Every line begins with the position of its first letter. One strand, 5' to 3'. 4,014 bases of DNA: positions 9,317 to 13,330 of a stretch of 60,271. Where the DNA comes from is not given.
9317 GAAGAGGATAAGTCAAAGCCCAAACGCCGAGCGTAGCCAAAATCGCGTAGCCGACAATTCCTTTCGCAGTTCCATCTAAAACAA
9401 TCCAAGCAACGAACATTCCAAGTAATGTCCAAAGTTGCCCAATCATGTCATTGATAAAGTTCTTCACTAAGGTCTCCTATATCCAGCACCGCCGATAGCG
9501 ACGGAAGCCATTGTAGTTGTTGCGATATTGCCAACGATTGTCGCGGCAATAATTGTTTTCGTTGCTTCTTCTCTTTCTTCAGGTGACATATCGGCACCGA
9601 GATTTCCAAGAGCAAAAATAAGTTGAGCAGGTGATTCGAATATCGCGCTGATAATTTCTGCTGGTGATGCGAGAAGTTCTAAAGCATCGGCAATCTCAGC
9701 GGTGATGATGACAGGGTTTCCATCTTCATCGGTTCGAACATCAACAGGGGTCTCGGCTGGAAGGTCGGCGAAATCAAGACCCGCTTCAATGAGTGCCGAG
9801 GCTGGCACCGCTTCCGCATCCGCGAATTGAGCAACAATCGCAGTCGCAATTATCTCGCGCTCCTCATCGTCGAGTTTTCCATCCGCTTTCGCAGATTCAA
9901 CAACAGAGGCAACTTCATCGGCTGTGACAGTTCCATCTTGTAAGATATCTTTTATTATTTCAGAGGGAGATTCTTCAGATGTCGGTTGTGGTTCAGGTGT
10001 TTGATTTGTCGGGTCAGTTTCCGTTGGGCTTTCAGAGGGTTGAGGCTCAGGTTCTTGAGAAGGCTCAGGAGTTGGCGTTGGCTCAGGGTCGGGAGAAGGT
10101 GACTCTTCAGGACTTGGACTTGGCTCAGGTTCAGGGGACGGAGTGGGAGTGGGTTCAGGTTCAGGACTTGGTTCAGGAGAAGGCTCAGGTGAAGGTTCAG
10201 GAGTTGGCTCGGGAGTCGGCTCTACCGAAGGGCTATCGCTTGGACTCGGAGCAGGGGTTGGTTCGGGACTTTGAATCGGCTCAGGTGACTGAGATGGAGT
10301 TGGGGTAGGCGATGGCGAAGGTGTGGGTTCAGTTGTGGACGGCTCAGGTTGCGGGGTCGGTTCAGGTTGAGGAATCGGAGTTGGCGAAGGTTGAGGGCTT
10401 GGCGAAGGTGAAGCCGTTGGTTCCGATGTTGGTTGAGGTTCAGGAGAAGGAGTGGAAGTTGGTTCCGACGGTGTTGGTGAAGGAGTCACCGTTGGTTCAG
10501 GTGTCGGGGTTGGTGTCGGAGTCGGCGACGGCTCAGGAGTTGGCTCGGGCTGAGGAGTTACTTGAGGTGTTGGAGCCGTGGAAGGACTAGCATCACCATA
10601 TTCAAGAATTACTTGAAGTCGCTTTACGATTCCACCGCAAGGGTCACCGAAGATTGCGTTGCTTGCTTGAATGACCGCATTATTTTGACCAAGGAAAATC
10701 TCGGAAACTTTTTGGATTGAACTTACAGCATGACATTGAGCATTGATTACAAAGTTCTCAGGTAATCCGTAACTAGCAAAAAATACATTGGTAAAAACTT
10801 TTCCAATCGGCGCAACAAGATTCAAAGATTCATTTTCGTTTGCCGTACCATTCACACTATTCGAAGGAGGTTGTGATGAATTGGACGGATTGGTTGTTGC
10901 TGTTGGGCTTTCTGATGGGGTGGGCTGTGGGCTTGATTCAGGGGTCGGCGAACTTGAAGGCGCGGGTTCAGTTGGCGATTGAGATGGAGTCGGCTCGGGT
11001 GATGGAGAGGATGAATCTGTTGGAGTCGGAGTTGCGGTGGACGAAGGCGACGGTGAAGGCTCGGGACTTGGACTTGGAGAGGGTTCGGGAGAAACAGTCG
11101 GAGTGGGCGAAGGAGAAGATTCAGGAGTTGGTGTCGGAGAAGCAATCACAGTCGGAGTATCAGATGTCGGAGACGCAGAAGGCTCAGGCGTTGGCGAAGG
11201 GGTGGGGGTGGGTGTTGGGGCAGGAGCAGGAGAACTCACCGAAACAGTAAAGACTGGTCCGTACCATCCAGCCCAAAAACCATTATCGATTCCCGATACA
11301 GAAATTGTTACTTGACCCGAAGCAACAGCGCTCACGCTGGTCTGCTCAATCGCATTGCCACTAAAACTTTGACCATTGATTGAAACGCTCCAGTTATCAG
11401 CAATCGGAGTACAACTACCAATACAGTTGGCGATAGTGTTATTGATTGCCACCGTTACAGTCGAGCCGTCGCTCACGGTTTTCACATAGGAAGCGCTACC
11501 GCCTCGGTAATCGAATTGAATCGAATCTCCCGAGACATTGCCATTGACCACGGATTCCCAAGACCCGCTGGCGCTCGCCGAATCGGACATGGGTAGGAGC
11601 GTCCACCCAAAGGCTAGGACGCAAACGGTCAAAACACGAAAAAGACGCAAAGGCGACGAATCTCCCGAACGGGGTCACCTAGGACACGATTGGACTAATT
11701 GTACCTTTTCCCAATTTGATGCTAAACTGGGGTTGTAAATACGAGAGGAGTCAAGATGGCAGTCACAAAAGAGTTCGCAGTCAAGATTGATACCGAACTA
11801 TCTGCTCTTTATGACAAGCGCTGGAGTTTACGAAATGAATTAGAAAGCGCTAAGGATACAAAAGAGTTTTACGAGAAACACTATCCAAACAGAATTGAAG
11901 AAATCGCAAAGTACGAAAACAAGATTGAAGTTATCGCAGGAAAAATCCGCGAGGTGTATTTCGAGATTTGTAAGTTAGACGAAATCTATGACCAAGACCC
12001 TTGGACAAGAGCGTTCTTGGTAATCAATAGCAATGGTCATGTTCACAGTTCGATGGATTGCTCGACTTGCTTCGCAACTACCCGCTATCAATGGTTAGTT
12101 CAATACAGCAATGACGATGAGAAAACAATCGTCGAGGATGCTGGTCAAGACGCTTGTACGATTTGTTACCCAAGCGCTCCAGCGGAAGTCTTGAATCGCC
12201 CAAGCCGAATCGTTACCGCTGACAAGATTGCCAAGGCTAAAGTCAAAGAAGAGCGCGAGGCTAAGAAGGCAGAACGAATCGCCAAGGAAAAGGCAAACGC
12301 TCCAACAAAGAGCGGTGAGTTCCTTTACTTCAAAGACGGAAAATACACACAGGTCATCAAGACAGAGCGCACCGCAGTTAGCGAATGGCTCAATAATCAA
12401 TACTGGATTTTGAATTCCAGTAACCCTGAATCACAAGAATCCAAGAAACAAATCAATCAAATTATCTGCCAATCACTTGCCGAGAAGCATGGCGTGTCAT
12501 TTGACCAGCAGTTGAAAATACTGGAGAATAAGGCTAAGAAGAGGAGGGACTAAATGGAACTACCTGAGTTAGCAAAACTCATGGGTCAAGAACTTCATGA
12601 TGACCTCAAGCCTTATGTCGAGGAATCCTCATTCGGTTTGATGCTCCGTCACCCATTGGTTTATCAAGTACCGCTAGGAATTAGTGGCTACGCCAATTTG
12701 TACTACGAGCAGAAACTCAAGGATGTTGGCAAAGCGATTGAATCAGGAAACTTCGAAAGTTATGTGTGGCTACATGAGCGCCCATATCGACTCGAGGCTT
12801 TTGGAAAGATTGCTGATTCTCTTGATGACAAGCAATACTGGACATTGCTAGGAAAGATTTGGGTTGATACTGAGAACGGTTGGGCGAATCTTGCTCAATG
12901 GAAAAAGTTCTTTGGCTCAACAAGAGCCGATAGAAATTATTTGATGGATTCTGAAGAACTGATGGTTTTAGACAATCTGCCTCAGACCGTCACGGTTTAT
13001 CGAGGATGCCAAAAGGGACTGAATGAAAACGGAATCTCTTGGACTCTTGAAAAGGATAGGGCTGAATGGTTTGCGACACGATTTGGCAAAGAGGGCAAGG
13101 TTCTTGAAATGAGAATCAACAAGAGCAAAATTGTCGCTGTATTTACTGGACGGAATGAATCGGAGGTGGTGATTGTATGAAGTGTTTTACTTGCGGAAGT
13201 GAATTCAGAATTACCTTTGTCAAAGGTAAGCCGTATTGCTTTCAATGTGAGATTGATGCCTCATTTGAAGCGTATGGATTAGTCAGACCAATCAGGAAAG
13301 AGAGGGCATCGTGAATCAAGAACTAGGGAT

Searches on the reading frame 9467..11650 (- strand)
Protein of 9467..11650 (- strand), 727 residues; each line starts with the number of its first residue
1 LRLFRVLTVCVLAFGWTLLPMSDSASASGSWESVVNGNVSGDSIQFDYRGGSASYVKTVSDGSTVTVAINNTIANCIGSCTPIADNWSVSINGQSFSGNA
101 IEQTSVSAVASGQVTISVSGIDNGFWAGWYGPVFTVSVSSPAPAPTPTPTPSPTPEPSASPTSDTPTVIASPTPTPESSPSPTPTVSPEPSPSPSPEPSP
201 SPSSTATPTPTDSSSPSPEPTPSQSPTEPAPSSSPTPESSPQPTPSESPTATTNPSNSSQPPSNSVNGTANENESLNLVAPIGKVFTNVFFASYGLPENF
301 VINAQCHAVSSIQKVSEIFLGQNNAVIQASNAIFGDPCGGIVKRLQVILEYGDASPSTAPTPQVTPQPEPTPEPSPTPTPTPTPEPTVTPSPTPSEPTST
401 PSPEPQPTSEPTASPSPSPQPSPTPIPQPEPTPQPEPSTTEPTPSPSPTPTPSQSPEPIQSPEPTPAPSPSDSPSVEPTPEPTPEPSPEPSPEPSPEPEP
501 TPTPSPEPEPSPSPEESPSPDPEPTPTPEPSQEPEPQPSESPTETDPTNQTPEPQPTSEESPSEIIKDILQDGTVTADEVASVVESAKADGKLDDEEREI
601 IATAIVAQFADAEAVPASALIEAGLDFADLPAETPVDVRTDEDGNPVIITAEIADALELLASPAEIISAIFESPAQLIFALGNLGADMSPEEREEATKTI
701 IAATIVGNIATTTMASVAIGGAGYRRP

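Call 18: search_protein_families(library=pfam, proteins=[window:9467-11650:-], max_evalue=0.01)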
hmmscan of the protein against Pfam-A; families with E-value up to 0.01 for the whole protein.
window:9467-11650:- (727 aa): 1 family
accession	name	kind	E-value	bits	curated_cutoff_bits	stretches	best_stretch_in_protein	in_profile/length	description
PF02140.24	SUEL_Lectin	-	2.3e-06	28.3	31.4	1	287-349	10-78/80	D-galactoside/L-rhamnose binding SUEL lectin domain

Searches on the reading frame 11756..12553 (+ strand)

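Call 23: search_protein_families(library=phrogs, proteins=[window:11756-12553:+], max_evalue=0.00001)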
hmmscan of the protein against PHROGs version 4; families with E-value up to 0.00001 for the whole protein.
window:11756-12553:+ (265 aa): 2 families
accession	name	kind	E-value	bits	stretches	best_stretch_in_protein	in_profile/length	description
phrog_15500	-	unknown function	6.5e-80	269.4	1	10-263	1-241/257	-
phrog_2433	-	unknown function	8.1e-21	75.9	1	36-158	72-182/230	-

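Call 62: search_protein_families(library=pfam, proteins=[window:11756-12553:+], max_evalue=0.01)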
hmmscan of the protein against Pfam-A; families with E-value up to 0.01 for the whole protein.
window:11756-12553:+ (265 aa): 0 families

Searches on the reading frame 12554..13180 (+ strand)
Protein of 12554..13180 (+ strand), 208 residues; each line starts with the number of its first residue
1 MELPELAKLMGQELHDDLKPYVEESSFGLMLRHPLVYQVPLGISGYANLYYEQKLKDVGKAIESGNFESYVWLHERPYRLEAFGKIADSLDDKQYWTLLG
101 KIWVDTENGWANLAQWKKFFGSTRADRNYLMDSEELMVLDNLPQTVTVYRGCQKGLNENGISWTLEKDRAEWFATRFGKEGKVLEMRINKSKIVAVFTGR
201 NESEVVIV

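Call 23: search_protein_families(library=phrogs, proteins=[window:12554-13180:+], max_evalue=0.00001)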
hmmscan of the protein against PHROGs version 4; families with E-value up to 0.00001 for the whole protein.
window:12554-13180:+ (208 aa): 2 families
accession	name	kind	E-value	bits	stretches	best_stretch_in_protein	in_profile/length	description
phrog_4776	-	unknown function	2.4e-73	247.7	1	12-207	22-224/237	-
phrog_25265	-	unknown function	1.6e-24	87.6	1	82-207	23-146/151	-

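Call 62: search_protein_families(library=pfam, proteins=[window:12554-13180:+], max_evalue=0.01)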
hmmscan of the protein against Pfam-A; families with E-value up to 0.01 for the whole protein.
window:12554-13180:+ (208 aa): 0 families
